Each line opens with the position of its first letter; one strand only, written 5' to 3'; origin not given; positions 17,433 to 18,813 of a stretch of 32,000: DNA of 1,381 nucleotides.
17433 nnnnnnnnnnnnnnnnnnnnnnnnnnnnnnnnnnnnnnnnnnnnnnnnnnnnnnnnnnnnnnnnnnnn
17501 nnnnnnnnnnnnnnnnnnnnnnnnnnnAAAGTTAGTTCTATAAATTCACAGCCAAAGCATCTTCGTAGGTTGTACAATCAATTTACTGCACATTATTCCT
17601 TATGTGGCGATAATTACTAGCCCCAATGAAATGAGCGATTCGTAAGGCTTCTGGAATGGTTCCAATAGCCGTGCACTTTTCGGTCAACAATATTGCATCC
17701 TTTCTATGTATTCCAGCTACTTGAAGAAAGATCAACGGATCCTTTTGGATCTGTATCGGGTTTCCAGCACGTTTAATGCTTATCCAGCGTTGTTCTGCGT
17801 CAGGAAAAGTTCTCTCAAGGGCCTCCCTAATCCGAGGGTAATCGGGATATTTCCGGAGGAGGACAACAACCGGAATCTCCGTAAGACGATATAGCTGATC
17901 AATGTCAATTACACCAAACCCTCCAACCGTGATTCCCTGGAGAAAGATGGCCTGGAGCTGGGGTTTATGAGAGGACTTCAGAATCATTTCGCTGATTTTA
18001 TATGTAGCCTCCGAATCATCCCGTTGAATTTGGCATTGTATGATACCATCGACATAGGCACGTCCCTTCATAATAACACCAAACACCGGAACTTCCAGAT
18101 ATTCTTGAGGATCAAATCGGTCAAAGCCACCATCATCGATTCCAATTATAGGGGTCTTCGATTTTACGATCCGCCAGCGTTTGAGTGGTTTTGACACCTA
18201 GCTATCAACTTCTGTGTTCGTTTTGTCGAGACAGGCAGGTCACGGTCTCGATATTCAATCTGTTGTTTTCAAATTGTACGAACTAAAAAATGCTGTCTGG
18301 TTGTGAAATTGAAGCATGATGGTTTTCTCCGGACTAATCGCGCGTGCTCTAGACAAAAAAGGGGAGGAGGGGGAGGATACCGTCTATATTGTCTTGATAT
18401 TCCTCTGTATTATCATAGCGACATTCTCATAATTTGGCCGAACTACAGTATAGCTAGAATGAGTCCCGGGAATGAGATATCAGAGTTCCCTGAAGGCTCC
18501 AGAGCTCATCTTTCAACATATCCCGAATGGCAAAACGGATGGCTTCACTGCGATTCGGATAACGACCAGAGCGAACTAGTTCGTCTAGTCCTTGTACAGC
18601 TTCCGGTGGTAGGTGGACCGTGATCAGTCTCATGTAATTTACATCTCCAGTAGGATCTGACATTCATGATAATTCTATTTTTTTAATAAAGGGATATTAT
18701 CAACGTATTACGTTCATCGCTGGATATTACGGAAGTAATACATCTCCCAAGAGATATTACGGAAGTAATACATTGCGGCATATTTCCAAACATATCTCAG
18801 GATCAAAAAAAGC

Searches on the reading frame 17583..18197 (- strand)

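Call 3: search_protein_families(library=pfam, proteins=[window:17583-18197:-], max_evalue=0.1)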
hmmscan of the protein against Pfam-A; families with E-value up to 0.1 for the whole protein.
window:17583-18197:- (204 aa): 1 family
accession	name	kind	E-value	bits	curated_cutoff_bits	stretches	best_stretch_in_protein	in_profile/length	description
PF01949.23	Endo_dU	-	6.6e-47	159.7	32.7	1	16-193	4-179/182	Endonuclease dU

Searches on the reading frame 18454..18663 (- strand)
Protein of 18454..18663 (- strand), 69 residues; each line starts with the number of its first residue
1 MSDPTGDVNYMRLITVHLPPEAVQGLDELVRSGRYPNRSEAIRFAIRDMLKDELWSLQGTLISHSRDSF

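Call 3: search_protein_families(library=pfam, proteins=[window:18454-18663:-], max_evalue=0.1)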
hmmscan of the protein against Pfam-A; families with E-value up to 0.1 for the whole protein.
window:18454-18663:- (69 aa): 3 families
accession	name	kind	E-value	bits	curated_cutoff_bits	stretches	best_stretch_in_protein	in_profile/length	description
PF01402.27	RHH_1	-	5.7e-09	36.1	20.5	1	14-50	2-37/39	Ribbon-helix-helix protein, copG family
PF17723.7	RHH_8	-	0.00093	19.7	25.4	1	14-58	6-50/119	Ribbon-Helix-Helix transcriptional regulator family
PF03693.20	ParD_antitoxin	-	0.074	13.9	21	1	27-57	18-50/81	Bacterial antitoxin of ParD toxin-antitoxin type II system and RHH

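Call 43: find_homologous_proteins(query=window:18454-18663:-, max_evalue=0.00001)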
Query window:18454-18663:- (69 aa): 111 proteins with E <= 0.00001 among 119 candidates. Only proteins of 37 to 121 residues were searched: fused or split forms outside these lengths cannot appear, so this answer is no evidence that the protein stands alone or is whole; lengths 'longer' or 'shorter' looks for them.
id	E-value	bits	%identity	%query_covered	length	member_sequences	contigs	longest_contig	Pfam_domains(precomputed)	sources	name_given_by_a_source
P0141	1.1e-30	122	100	86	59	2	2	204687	PF01402.28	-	-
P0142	4.9e-28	113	95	86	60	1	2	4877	PF01402.28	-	-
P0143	4.1e-25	104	85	86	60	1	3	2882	PF01402.28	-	-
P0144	9.1e-23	97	82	86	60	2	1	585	PF01402.28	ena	-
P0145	2.2e-22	96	78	86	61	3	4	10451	PF01402.28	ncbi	ncbi:MAG: ribbon-helix-helix domain-containing protein [Candidatus Hodarchaeota archaeon]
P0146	4.1e-22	95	80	86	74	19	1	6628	PF01402.28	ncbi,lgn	-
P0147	9.5e-22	94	78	86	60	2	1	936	PF01402.28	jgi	jgi:Arc/MetJ-type ribon-helix-helix transcriptional regulator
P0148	1.4e-21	93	83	78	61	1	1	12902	PF01402.28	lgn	-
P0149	2.2e-21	92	76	86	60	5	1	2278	PF01402.28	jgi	-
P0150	2.3e-21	92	77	86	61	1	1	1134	PF01402.28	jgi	jgi:antitoxin ParD1/3/4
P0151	3.4e-21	92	78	86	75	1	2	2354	PF01402.28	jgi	jgi:antitoxin ParD1/3/4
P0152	3.9e-21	92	77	86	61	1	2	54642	PF01402.28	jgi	-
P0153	4.4e-21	91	72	91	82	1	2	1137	PF01402.28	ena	-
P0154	4.8e-21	91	78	86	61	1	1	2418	PF01402.28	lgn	-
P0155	9.7e-21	90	77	86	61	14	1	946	PF01402.28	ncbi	-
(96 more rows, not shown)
